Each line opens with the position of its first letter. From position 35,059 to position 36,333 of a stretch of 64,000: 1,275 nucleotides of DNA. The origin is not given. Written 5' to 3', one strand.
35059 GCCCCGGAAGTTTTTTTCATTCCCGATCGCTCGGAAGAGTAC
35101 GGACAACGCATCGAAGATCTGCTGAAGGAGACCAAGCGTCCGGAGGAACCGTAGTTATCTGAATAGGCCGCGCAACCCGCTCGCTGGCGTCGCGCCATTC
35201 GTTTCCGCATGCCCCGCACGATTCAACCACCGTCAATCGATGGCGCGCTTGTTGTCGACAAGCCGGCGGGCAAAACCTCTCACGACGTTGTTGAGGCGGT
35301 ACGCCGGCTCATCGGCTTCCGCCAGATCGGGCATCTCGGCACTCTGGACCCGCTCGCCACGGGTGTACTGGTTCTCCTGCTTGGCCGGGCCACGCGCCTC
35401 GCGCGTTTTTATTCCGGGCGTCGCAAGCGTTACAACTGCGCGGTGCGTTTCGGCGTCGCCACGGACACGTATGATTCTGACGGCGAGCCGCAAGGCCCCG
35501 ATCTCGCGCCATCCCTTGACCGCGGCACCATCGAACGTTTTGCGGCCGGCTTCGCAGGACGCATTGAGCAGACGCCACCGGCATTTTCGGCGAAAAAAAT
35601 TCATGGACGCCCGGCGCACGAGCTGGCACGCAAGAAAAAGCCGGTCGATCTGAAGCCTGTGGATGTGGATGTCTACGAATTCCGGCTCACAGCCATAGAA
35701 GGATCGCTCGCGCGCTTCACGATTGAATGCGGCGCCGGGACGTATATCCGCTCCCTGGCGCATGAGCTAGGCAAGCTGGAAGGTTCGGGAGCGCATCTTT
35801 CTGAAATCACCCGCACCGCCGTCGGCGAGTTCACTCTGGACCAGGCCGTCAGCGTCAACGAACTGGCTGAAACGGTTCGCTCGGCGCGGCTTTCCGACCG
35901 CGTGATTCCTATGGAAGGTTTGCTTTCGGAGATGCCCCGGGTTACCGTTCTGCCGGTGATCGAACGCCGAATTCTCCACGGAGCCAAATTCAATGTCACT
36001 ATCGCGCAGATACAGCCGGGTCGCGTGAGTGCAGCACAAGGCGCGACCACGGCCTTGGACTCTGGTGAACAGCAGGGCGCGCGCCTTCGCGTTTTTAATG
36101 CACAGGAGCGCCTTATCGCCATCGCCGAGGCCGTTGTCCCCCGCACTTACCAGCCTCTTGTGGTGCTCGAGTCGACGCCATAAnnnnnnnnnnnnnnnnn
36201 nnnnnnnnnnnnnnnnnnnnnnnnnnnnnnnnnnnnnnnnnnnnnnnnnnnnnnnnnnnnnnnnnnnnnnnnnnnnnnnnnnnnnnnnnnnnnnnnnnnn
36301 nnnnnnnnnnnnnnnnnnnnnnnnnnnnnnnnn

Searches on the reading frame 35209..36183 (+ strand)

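Call 39: search_protein_families(library=pfam, proteins=[window:35209-36183:+], max_evalue=0.001)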
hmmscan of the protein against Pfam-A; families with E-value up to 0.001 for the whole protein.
window:35209-36183:+ (324 aa): 2 families
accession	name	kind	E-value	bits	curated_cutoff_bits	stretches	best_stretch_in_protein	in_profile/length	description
PF01509.24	TruB_N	-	7e-45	153.5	27.3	1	32-180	1-149/149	TruB family pseudouridylate synthase (N terminal domain)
PF16198.10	TruB_C_2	-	4.2e-09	36.8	29.3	1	181-239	1-65/66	tRNA pseudouridylate synthase B C-terminal domain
